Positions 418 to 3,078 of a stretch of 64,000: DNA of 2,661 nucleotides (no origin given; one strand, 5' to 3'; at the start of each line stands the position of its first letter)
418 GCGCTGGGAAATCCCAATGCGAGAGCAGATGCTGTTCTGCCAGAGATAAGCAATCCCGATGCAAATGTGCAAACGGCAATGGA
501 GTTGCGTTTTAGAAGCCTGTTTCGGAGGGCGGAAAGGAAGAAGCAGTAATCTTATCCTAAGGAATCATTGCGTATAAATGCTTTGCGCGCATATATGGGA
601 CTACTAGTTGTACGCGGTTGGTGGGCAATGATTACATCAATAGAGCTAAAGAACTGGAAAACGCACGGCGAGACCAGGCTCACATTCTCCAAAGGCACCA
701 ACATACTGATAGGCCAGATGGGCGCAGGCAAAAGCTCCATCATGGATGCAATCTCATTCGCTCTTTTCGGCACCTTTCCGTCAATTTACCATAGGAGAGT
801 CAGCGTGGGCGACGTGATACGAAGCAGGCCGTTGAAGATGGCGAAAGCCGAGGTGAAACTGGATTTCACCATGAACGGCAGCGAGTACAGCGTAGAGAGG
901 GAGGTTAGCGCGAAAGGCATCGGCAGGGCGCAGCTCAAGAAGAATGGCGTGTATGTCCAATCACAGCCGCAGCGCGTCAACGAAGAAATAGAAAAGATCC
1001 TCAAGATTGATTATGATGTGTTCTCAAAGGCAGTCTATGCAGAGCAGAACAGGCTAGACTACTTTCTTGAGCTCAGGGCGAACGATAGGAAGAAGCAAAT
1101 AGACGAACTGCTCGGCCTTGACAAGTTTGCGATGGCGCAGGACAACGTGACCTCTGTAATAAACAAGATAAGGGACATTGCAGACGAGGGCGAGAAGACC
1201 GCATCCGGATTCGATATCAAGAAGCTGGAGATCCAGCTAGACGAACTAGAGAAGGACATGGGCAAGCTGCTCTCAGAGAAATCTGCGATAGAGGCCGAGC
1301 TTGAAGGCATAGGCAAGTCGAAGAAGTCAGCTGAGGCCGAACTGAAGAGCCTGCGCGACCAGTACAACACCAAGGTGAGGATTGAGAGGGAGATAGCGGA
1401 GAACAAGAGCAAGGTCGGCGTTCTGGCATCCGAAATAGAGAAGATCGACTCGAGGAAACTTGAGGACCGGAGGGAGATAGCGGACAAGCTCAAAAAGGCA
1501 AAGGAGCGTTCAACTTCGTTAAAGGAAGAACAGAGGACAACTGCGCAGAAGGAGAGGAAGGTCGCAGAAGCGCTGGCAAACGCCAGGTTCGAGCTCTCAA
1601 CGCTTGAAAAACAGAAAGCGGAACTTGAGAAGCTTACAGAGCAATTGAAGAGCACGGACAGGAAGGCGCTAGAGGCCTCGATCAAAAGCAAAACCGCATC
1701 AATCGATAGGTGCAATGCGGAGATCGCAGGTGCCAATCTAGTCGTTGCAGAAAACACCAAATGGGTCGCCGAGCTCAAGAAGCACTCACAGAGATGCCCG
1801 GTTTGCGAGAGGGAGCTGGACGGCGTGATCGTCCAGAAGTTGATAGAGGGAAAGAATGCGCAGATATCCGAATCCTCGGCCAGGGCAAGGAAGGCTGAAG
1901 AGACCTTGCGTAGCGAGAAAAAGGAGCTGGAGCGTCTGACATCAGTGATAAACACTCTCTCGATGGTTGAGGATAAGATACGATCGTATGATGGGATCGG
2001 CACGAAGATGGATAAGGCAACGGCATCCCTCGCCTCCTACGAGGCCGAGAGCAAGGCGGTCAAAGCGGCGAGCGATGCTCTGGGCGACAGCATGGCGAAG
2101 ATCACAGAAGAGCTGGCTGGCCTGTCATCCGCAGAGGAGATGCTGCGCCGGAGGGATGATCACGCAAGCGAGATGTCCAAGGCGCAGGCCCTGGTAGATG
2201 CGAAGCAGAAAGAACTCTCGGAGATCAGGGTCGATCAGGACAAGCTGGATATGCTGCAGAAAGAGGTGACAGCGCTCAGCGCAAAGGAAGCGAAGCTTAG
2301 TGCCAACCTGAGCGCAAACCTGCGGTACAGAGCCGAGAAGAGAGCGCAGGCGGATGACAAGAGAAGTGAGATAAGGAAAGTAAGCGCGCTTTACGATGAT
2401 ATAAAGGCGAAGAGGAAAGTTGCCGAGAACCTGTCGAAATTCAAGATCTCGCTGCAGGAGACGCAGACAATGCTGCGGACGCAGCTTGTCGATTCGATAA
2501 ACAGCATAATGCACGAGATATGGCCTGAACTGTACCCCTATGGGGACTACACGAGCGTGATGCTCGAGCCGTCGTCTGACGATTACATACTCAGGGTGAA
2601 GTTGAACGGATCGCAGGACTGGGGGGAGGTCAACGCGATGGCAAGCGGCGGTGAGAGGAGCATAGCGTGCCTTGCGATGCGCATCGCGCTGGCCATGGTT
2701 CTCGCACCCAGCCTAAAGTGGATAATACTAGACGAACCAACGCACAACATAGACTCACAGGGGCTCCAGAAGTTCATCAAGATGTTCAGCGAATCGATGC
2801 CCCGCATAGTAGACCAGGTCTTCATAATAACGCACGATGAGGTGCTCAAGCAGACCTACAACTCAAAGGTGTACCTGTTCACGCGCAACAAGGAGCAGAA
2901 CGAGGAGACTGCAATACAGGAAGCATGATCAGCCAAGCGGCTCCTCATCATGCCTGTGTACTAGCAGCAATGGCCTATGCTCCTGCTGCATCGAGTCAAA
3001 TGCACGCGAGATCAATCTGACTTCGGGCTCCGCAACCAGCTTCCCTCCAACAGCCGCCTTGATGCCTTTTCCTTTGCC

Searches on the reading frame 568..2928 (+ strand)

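Call 83: search_protein_families(library=ncbifam, proteins=[window:568-2928:+], max_evalue=0.00001)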
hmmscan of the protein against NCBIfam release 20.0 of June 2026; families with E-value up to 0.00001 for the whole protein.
window:568-2928:+ (786 aa): 25 families
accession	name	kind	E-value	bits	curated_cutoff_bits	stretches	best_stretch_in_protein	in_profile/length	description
NF003034.1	PRK03918.1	equivalog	1.1e-61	208.9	700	3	22-369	3-349/878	DNA double-strand break repair ATPase Rad50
NF041034.1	Rad50_Sulf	equivalog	1.9e-42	145.2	1000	3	22-256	3-232/872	DNA double-strand break repair ATPase Rad50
NF002244.0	PRK01156.1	equivalog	8.4e-41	139.9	847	1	21-313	2-295/895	DNA double-strand break repair ATPase Rad50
NF053563.1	Rkd4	equivalog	1.5e-38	132.5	860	2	22-384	3-364/747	arcadin-4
NF002572.0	PRK02224.1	equivalog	9.4e-37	126.8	1087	2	22-384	3-356/888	DNA double-strand break repair ATPase Rad50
NF041035.1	Rad50_Halo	equivalog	7.6e-35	120.5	1000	2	22-382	3-354/883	DNA double-strand break repair ATPase Rad50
NF045487.1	ASRP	equivalog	3.2e-28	98.7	300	3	517-745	345-584/593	archaea-specific SMC-related protein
TIGR00618.1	sbcc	subfamily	1.8e-18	65.9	478.5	1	24-189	5-181/1043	exonuclease subunit SbcC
TIGR02169.1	SMC_prok_A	equivalog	8e-16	56.9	729.4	1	22-455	2-441/1165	chromosome segregation protein SMC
TIGR00606.1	rad50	subfamily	3.7e-12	44.8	453.75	1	527-775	1024-1292/1311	DNA repair protein Rad50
NF045780.1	TrlF_fam_ATP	equivalog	8.5e-11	41.3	350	1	26-379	294-674/944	TrlF family AAA-like ATPase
TIGR04521.1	ECF_ATPase_2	equivalog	5.6e-10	38.8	330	1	704-774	151-221/279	energy-coupling factor transporter ATPase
NF010068.0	PRK13548.1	equivalog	7.2e-09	35.1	261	1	693-779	139-224/261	heme ABC transporter ATP-binding protein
TIGR02168.1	SMC_prok_B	equivalog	1.1e-08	33.3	567.35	0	368-645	670-956/1181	chromosome segregation protein SMC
TIGR02673.1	FtsE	equivalog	2.9e-08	33.7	264.85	1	693-769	139-208/214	cell division ATP-binding protein FtsE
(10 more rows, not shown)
